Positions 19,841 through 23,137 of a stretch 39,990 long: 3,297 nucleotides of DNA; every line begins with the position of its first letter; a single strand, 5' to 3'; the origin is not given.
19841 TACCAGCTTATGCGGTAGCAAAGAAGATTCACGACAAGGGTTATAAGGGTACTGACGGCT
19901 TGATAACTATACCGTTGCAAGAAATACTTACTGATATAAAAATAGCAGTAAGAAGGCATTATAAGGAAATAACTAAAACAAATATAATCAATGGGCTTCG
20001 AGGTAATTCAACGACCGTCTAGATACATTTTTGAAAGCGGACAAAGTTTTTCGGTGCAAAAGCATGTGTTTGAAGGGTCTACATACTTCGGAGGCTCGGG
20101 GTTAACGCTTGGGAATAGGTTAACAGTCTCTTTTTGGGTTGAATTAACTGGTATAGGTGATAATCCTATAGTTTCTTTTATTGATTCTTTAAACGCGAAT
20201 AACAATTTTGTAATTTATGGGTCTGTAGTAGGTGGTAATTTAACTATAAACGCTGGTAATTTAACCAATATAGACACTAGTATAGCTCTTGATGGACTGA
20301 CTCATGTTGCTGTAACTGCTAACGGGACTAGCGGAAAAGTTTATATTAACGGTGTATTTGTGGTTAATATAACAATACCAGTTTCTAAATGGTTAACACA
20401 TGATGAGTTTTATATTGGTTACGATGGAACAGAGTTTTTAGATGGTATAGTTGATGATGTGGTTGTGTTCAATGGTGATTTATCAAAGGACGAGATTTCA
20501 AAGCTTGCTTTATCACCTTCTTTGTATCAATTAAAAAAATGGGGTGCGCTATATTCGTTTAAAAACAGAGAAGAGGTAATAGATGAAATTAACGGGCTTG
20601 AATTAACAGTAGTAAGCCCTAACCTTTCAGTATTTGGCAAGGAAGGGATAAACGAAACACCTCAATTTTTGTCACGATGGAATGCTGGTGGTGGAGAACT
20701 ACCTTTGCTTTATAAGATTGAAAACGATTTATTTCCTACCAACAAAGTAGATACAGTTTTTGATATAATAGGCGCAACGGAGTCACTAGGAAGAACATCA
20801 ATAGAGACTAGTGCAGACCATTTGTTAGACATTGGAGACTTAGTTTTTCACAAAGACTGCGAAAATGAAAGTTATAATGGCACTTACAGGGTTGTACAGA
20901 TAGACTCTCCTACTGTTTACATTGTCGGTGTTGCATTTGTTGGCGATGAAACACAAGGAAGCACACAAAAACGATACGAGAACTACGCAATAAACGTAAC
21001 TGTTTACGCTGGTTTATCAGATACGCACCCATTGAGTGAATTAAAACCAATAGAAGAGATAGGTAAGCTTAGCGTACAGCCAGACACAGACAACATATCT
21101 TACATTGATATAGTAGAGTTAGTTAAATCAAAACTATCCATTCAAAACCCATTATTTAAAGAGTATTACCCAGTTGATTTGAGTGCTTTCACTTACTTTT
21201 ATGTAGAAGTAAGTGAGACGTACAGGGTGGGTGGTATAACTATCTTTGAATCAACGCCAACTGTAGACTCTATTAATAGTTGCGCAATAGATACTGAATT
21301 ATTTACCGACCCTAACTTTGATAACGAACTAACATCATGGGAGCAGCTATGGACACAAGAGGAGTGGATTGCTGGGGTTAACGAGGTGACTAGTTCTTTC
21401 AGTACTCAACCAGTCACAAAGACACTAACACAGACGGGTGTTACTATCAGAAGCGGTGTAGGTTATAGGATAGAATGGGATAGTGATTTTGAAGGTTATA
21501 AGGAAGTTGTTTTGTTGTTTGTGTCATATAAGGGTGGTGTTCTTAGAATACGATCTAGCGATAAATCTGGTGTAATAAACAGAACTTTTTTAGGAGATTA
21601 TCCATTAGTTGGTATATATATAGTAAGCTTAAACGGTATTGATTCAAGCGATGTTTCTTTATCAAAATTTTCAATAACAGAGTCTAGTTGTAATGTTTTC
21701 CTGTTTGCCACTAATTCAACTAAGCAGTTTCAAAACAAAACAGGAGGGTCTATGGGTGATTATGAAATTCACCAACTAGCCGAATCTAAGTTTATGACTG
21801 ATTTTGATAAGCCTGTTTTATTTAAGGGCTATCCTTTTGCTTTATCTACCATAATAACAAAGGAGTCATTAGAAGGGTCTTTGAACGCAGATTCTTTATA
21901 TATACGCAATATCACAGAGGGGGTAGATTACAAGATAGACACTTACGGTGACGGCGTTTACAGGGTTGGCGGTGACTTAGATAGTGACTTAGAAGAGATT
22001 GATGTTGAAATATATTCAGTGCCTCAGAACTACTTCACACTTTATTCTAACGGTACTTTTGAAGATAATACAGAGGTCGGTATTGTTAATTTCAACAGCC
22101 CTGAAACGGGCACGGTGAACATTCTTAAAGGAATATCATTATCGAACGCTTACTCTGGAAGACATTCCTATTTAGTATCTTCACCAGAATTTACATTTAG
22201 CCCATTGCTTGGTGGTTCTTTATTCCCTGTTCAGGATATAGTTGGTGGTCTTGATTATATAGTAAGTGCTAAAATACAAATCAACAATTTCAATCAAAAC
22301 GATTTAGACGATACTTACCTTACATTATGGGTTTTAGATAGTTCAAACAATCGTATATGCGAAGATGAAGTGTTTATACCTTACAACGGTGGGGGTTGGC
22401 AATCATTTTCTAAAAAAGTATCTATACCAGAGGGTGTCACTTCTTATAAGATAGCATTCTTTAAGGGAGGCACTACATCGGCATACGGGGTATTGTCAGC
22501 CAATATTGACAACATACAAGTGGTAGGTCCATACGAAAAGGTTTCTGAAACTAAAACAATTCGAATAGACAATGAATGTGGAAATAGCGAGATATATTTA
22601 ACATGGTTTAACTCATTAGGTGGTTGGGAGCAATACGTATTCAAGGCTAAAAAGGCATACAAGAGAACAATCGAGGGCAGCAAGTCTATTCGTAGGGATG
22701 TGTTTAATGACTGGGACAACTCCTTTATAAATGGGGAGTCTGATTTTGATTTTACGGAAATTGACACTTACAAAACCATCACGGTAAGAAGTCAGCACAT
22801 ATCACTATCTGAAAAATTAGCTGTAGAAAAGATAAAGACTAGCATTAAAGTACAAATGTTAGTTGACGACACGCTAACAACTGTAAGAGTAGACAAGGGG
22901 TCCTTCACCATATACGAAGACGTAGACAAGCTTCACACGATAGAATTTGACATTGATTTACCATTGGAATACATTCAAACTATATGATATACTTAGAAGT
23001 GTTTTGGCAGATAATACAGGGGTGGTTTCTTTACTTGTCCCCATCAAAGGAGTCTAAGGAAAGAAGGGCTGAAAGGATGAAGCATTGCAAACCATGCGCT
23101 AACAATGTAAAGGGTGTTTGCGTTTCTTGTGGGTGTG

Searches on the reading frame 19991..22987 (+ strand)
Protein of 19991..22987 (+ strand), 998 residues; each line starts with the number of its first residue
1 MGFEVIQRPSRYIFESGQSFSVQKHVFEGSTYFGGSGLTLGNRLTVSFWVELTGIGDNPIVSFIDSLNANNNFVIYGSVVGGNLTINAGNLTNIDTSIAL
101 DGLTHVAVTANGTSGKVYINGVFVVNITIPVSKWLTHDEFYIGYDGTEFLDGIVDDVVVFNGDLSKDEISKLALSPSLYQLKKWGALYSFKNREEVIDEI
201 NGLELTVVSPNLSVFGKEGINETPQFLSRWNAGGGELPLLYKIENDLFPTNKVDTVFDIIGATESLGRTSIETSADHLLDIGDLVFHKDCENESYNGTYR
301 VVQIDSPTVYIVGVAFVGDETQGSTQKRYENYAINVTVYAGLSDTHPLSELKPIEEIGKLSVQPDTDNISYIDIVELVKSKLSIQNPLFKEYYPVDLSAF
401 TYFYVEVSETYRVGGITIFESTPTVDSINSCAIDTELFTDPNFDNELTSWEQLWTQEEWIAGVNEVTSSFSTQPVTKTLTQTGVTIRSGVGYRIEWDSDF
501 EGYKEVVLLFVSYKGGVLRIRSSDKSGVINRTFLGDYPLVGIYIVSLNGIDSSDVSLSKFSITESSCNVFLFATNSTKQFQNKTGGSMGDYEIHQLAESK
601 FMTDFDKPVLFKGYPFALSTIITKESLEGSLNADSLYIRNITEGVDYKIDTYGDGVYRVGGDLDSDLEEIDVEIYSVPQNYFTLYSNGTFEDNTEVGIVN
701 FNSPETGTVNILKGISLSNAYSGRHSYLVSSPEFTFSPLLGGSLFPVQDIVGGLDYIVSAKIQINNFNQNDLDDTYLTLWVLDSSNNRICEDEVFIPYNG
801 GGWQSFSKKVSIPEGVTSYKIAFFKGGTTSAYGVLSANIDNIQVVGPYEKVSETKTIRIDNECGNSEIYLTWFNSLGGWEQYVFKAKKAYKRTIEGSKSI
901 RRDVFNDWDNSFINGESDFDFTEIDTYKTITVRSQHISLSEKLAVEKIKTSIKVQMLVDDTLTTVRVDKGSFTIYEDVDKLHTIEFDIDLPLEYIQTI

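Call 22: search_protein_families(library=pfam, proteins=[window:19991-22987:+], max_evalue=0.001)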
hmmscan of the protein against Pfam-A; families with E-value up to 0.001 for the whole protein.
window:19991-22987:+ (998 aa): 1 family
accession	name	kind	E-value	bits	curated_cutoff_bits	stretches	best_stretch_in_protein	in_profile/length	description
PF13385.13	Laminin_G_3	-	2.9e-16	60.4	27.6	1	38-170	14-151/151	Concanavalin A-like lectin/glucanases superfamily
